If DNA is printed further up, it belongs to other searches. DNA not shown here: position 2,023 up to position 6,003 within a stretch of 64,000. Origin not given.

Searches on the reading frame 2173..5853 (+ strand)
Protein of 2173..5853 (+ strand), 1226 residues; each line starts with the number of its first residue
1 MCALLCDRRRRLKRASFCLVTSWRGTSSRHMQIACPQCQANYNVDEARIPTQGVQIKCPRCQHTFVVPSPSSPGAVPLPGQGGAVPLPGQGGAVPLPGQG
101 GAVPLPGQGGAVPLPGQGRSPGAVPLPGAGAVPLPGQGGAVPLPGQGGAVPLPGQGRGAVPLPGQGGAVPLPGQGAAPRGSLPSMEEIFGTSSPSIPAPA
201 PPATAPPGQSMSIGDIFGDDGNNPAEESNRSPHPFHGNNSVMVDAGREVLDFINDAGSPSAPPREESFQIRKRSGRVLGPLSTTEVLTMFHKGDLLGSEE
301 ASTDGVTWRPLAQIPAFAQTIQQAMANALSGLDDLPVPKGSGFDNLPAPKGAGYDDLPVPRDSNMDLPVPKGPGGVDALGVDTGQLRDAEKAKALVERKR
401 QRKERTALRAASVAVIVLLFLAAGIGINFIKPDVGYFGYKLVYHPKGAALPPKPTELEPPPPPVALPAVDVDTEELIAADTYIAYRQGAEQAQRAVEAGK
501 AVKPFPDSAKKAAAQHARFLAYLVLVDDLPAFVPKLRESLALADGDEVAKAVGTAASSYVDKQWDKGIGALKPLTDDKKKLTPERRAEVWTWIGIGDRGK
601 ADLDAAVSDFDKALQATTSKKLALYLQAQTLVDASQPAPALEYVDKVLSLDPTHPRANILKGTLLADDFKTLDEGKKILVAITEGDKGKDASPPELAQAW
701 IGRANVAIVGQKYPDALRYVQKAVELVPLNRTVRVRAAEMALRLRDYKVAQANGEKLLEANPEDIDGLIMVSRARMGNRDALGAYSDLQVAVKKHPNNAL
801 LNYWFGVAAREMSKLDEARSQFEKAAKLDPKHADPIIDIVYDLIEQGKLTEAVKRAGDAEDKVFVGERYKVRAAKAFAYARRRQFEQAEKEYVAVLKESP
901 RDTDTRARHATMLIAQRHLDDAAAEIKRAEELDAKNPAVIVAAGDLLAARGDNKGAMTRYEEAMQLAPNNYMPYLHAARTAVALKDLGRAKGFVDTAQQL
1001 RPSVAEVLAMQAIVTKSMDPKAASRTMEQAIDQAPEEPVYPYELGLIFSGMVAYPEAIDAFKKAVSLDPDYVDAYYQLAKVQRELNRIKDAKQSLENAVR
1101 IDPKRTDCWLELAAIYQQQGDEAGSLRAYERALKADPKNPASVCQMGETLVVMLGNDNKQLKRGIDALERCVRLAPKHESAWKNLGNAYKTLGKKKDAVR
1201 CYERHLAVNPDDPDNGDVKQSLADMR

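Call 65: search_protein_families(library=pfam, proteins=[window:2173-5853:+], max_evalue=0.001)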
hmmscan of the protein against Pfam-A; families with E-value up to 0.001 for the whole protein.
window:2173-5853:+ (1226 aa): 27 families (the best 25 are shown)
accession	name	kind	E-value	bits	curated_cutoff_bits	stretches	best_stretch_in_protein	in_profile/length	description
PF07719.23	TPR_2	-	5.6e-42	138.8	27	2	1107-1139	2-34/34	Tetratricopeptide repeat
PF00515.34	TPR_1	-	3.2e-38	128.4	27.8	3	1181-1212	3-34/34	Tetratricopeptide repeat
PF14559.12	TPR_19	-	2.8e-33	114.5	25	3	1054-1113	7-66/68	Tetratricopeptide repeat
PF13181.12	TPR_8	-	2.3e-30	102.6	25.7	1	1073-1104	2-33/34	Tetratricopeptide repeat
PF13431.12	TPR_17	-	8.7e-28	94.7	24.4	1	1060-1093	1-34/34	Tetratricopeptide repeat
PF13428.12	TPR_14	-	2.2e-27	93.2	23.5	2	1107-1147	2-42/44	Tetratricopeptide repeat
PF13414.12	TPR_11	-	1.2e-25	89.4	26.8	1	1054-1082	10-38/42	TPR repeat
PF13432.12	TPR_16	-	1.7e-23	83.1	32.7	1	1076-1140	1-65/65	Tetratricopeptide repeat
PF23914.1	TPR_CcmH_CycH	-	2.3e-22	79.9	42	2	1103-1212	47-154/158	Cytochrome c-type biogenesis protein H TPR domain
PF13371.12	TPR_9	-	5.5e-17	62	35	1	1158-1221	8-71/73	Tetratricopeptide repeat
PF13424.12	TPR_12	-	1.7e-16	60.6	30.1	0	1166-1208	28-74/77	Tetratricopeptide repeat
PF12895.13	ANAPC3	-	3.9e-15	56.3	27.2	0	606-679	8-79/82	Anaphase-promoting complex, cyclosome, subunit 3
PF13717.11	Zn_ribbon_4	-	3.6e-14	52.9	30.3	1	31-65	1-35/36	zinc-ribbon domain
PF13429.12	TPR_15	-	4.6e-12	46.4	26.2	1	1068-1213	109-248/280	Tetratricopeptide repeat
PF13176.12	TPR_7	-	2.1e-11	43.4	27.9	1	1181-1214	1-34/36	Tetratricopeptide repeat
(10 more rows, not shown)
